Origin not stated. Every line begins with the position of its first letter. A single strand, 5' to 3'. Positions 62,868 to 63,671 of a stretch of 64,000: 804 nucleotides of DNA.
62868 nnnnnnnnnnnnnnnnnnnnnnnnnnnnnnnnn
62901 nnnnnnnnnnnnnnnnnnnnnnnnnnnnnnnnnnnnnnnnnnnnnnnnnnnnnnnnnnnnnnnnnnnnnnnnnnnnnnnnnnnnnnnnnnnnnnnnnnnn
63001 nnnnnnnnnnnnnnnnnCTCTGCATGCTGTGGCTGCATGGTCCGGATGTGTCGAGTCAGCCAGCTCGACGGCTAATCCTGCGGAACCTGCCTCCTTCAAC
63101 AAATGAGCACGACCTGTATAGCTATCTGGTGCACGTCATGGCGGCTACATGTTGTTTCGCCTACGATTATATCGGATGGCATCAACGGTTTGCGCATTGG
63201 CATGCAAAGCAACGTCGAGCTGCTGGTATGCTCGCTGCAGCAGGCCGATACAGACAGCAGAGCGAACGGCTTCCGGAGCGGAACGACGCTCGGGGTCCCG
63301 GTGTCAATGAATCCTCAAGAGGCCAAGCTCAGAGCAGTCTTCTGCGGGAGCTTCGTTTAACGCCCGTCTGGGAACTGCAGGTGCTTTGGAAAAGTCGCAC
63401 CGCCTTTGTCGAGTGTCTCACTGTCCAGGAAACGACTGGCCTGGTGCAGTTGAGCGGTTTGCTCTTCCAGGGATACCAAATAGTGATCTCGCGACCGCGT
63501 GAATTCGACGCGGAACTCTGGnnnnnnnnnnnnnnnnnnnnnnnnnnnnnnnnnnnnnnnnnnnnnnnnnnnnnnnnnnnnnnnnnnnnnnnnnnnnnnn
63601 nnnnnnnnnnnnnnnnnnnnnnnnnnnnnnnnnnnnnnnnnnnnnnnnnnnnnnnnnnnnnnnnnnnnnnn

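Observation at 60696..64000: Unlisted open reading frame of at least 1101 codons running off the 3' end; encodes an RRM-type RNA-binding protein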

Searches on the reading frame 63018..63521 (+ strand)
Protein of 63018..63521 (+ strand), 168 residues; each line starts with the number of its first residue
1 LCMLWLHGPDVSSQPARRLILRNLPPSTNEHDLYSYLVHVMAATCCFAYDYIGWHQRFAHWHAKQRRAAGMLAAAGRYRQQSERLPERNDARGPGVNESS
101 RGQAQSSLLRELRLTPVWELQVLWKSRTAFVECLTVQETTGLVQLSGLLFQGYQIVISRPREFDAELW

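Call 59: search_solved_structures(query=A6, max_evalue=10, show_alignments=2)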
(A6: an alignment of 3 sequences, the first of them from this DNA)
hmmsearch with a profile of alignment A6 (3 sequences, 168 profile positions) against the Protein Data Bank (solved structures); distinct sequences matched with E-value up to 10: 19.
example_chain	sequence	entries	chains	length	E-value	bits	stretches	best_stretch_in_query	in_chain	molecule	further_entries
1u2f_A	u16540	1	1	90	8.1e-07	32.4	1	115-163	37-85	PROTEIN (SPLICING FACTOR U2AF 65 KD SUBUNIT)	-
6xlv_A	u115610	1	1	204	8.4e-07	32.3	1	115-163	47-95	Splicing factor U2AF 65 kDa subunit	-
6tr0_A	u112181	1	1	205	1.2e-06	31.8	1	115-163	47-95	Splicing factor U2AF 65 kDa subunit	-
6xlx_A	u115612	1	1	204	1.2e-06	31.8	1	115-163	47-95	Splicing factor U2AF 65 kDa subunit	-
6xlw_A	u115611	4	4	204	1.3e-06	31.7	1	115-163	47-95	Splicing factor U2AF 65 kDa subunit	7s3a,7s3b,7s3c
5ev1_A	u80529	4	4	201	1.5e-06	31.5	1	115-163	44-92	Splicing factor U2AF 65 kDa subunit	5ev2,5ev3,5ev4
3vaf_A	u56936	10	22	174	2e-06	31.1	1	115-163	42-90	Splicing factor U2AF 65 kDa subunit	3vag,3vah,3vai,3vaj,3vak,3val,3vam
2g4b_A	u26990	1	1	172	2.1e-06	31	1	115-163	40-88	Splicing factor U2AF 65 kDa subunit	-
2yh0_A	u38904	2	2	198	3.4e-06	30.3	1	115-163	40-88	SPLICING FACTOR U2AF 65 KDA SUBUNIT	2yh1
2hzc_A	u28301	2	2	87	4.2e-06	30.1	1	115-160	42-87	Splicing factor U2AF 65 kDa subunit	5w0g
4tu7_A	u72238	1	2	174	5.3e-06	29.7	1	115-163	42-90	Splicing factor U2AF 65 kDa subunit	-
9c7b_A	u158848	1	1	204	7e-06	29.3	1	115-163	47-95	Splicing factor U2AF 65 kDa subunit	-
9c7a_A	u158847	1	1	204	1e-05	28.8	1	115-163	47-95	Splicing factor U2AF 65 kDa subunit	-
2go9_A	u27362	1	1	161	0.044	17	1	19-158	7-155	U4/U6 snRNA-associated splicing factor PRP24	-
2ghp_A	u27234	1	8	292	0.14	15.3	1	18-158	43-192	U4/U6 snRNA-associated splicing factor PRP24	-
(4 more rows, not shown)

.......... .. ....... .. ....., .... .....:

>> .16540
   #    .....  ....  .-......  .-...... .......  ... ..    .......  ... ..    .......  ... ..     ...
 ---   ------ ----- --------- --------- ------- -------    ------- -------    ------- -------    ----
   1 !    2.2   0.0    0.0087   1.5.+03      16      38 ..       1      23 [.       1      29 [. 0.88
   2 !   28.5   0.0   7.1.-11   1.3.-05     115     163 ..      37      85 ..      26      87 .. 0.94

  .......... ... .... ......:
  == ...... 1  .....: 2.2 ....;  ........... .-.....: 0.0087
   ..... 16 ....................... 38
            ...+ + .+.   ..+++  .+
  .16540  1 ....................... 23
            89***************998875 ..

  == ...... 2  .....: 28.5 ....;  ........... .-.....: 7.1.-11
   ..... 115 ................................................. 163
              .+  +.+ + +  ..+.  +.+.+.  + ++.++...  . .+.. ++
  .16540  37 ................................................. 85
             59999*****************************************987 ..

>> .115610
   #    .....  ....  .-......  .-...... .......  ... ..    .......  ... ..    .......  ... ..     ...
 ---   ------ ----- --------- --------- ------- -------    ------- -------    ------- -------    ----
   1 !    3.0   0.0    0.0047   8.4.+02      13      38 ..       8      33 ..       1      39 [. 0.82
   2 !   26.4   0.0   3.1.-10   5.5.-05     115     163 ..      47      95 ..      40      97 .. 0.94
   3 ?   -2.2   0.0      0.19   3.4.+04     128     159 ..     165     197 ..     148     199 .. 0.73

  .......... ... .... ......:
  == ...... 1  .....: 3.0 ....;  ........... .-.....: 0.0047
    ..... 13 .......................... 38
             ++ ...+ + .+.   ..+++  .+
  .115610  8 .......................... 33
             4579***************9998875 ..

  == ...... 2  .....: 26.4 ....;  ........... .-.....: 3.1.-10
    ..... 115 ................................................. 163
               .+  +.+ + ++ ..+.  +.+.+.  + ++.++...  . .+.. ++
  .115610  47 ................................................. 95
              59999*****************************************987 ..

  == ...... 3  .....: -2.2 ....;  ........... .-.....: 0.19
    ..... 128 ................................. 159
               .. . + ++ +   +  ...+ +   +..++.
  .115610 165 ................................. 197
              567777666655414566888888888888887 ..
